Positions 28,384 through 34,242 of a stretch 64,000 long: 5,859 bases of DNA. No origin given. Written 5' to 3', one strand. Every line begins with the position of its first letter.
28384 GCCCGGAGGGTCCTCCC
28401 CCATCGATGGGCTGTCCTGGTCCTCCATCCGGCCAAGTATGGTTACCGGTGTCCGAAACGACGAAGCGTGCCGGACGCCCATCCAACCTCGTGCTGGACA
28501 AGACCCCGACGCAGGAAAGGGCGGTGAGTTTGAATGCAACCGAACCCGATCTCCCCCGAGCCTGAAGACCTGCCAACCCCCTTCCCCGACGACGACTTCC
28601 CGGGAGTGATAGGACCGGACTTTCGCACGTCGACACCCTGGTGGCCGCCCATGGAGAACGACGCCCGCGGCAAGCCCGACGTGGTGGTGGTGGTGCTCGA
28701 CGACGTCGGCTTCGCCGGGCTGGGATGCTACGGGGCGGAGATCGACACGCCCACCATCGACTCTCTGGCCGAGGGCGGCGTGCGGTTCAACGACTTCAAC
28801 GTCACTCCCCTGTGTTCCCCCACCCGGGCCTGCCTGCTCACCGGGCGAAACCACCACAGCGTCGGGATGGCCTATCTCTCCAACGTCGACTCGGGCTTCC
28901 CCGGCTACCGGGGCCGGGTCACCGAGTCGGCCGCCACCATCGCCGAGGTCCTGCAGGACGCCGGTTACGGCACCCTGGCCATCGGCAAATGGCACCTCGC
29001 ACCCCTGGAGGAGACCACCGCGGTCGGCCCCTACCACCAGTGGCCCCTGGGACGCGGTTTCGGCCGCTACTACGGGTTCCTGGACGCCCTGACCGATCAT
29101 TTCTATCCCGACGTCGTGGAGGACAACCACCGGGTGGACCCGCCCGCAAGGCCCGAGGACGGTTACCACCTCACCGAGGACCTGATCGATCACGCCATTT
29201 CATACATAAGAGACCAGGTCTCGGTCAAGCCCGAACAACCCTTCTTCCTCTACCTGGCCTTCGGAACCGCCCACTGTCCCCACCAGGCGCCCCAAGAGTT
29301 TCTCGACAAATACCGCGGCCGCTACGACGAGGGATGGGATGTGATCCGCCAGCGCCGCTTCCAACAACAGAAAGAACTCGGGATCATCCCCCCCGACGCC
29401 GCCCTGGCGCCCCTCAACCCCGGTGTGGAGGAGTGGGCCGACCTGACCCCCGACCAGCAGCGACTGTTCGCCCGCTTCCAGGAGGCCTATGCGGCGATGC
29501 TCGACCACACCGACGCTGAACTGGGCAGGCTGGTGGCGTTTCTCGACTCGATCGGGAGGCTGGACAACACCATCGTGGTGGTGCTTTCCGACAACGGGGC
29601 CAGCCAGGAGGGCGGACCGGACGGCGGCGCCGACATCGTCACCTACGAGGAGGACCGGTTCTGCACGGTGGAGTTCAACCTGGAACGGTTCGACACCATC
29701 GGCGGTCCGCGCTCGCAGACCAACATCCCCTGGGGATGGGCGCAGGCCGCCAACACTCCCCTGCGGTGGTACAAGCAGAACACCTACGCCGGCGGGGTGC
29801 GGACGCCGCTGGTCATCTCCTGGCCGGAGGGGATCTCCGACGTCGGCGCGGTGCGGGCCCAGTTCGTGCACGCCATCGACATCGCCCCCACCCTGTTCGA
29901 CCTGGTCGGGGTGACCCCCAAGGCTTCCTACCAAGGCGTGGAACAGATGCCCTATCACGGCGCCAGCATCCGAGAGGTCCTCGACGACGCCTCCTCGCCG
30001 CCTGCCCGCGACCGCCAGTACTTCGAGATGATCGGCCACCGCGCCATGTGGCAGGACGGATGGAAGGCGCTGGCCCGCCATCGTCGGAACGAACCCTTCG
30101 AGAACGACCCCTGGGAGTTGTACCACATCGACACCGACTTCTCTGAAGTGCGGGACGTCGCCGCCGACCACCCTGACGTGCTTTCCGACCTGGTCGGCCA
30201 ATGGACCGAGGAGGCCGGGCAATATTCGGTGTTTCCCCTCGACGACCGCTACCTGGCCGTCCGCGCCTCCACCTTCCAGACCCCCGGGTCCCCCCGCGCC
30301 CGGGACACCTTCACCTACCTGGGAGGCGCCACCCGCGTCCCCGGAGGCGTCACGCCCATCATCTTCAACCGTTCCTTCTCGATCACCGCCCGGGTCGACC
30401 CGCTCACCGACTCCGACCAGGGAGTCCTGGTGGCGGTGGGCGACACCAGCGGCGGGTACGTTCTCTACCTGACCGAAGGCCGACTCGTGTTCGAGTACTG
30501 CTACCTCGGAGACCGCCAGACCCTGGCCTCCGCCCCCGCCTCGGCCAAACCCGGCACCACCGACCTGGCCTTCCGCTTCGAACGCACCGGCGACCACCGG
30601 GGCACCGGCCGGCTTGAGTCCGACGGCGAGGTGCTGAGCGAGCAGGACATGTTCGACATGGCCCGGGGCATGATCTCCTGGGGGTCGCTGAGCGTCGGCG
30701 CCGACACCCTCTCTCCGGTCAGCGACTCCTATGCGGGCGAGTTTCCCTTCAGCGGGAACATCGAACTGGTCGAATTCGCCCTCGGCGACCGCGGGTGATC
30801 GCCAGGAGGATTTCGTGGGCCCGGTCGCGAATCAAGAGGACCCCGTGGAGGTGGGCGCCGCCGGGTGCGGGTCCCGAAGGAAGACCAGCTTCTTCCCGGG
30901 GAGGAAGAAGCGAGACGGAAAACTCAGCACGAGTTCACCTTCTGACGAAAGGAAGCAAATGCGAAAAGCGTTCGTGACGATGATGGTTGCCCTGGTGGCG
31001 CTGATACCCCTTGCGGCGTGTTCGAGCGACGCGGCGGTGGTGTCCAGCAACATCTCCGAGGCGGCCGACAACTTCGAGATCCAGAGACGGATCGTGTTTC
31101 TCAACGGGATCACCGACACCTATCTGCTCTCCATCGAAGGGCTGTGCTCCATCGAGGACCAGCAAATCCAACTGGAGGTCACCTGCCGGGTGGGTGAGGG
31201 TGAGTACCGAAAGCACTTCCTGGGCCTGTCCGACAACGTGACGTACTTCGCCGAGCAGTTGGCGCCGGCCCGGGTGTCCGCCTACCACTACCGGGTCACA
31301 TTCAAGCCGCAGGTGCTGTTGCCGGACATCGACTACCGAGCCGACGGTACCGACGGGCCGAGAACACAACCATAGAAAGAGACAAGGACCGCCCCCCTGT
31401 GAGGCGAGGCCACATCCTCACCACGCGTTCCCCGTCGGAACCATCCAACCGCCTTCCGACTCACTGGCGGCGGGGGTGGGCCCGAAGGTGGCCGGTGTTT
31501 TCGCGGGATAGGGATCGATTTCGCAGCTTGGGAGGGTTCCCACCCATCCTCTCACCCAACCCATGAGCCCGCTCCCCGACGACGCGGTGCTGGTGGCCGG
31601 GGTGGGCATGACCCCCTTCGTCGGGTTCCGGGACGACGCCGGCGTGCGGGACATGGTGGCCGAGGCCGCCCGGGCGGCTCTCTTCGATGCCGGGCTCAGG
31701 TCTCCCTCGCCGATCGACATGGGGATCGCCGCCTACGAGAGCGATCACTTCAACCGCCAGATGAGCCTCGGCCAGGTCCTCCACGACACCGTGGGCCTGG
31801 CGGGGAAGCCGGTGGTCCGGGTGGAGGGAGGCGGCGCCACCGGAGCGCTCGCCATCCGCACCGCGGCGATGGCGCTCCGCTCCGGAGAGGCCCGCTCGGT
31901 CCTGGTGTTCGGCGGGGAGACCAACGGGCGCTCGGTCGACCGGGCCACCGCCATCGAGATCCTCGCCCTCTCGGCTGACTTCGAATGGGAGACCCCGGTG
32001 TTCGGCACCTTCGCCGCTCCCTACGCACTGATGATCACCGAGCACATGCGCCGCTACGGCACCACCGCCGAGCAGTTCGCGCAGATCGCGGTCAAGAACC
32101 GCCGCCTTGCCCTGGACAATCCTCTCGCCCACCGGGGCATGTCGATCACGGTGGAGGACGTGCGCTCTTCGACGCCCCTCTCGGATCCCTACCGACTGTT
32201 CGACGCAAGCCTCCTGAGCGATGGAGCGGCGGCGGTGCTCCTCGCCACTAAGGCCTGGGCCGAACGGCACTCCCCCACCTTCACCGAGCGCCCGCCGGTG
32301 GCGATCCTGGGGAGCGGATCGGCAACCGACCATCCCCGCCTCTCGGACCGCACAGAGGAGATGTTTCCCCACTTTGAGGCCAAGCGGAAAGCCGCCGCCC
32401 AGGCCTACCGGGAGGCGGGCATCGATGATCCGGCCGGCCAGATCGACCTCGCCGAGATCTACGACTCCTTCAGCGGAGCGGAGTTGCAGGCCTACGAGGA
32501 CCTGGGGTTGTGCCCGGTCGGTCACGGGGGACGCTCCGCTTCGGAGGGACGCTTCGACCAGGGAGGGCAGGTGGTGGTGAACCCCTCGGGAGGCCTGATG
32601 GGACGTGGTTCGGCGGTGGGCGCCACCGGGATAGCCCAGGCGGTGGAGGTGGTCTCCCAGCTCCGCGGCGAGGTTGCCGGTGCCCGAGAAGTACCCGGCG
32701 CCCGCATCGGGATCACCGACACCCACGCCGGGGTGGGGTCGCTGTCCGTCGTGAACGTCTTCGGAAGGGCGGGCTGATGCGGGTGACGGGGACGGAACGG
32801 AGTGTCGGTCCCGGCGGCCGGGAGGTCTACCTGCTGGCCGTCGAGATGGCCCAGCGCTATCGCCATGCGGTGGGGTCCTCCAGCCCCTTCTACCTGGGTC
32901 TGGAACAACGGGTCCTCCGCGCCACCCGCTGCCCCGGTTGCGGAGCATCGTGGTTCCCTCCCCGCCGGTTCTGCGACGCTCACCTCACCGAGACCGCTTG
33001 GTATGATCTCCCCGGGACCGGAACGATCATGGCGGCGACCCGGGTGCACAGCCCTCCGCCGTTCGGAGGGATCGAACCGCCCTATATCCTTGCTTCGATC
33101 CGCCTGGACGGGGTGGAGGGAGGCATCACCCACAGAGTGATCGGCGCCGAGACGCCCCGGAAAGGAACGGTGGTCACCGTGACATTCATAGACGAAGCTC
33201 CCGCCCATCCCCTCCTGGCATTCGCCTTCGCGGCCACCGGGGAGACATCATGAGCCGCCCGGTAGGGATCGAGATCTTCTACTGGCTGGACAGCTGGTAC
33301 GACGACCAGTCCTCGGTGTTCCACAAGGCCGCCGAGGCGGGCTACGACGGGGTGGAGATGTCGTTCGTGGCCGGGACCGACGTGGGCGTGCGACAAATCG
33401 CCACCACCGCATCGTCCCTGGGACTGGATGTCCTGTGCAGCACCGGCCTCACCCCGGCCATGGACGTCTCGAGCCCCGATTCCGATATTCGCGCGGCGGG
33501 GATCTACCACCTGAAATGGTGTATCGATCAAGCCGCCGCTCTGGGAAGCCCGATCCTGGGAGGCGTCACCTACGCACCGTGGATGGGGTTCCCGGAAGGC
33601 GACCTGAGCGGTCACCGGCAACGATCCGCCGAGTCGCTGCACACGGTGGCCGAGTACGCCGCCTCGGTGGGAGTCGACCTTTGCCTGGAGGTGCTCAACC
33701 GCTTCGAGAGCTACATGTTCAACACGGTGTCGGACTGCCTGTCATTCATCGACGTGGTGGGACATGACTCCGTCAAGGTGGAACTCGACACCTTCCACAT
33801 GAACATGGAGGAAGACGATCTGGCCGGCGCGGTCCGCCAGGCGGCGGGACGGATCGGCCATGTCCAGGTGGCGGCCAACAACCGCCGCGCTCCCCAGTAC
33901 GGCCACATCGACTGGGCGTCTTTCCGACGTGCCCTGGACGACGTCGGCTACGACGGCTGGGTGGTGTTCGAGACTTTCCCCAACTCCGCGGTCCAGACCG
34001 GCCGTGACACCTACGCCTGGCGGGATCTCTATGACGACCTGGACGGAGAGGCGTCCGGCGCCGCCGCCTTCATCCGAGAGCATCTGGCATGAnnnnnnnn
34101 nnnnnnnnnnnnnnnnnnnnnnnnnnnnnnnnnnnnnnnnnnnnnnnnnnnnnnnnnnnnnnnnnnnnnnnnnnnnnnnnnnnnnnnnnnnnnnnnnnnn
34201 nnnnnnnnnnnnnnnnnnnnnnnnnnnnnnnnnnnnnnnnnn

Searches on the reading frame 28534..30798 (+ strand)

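Call 21: search_protein_families(library=pfam, proteins=[window:28534-30798:+], max_evalue=0.01)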
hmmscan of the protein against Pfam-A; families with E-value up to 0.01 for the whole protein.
window:28534-30798:+ (754 aa): 3 families
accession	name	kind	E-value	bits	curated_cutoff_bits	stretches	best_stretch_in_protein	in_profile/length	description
PF00884.28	Sulfatase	-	1.1e-64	219.1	25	1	48-460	1-301/301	Sulfatase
PF16347.10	SGSH_C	-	1.4e-09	38.7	29.3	1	413-545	6-134/154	N-sulphoglucosamine sulphohydrolase, C-terminal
PF01663.27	Phosphodiest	-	0.00031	20.9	23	0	316-359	181-224/342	Type I phosphodiesterase / nucleotide pyrophosphatase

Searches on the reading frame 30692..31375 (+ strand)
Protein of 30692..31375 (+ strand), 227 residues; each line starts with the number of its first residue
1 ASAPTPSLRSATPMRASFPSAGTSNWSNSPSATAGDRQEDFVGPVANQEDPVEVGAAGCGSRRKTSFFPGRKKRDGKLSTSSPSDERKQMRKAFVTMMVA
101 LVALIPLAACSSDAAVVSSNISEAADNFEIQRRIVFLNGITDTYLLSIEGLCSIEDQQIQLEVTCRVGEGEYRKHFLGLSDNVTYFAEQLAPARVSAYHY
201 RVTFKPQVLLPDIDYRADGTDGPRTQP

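Call 21: search_protein_families(library=pfam, proteins=[window:30692-31375:+], max_evalue=0.01)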
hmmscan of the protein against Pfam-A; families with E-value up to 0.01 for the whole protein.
window:30692-31375:+ (227 aa): 1 family
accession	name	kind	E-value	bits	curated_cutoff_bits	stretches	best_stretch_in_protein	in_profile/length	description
PF25682.1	Phage_VG64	-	1.8e-54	183.3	27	1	90-215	1-126/127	Mycobacterium phage VG64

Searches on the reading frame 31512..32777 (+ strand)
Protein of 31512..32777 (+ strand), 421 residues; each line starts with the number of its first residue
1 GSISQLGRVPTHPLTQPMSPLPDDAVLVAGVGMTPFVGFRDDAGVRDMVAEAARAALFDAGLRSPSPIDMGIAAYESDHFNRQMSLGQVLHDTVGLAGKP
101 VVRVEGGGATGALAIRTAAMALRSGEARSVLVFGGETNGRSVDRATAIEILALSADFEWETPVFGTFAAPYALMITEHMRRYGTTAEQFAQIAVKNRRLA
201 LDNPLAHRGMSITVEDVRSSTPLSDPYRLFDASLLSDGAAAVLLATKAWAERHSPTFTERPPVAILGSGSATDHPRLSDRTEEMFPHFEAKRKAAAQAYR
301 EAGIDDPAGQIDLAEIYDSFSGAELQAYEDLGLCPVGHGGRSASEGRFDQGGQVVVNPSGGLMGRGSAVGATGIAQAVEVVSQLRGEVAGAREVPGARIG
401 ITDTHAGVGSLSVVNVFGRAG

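Call 21: search_protein_families(library=pfam, proteins=[window:31512-32777:+], max_evalue=0.01)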
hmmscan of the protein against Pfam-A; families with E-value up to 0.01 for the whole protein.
window:31512-32777:+ (421 aa): 4 families
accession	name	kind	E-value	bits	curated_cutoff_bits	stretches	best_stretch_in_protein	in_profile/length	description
PF22691.2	Thiolase_C_1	-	1.9e-31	109.1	28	1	269-419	1-144/144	Thiolase C-terminal domain-like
PF00108.29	Thiolase_N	-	8e-08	32.4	26.4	1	26-203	1-187/260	Thiolase, N-terminal domain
PF08545.16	ACP_syn_III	-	2e-05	24.9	24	1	111-145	10-44/80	3-Oxoacyl-[acyl-carrier-protein (ACP)] synthase III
PF02803.24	Thiolase_C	-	0.00078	19.5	27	1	294-387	27-100/123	Thiolase, C-terminal domain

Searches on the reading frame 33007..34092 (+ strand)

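Call 21: search_protein_families(library=pfam, proteins=[window:33007-34092:+], max_evalue=0.01)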
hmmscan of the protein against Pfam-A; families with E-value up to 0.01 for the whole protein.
window:33007-34092:+ (361 aa): 1 family
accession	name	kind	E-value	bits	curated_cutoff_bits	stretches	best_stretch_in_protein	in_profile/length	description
PF01261.30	AP_endonuc_2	-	9.5e-43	147.1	31.1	1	105-327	1-236/249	Xylose isomerase-like TIM barrel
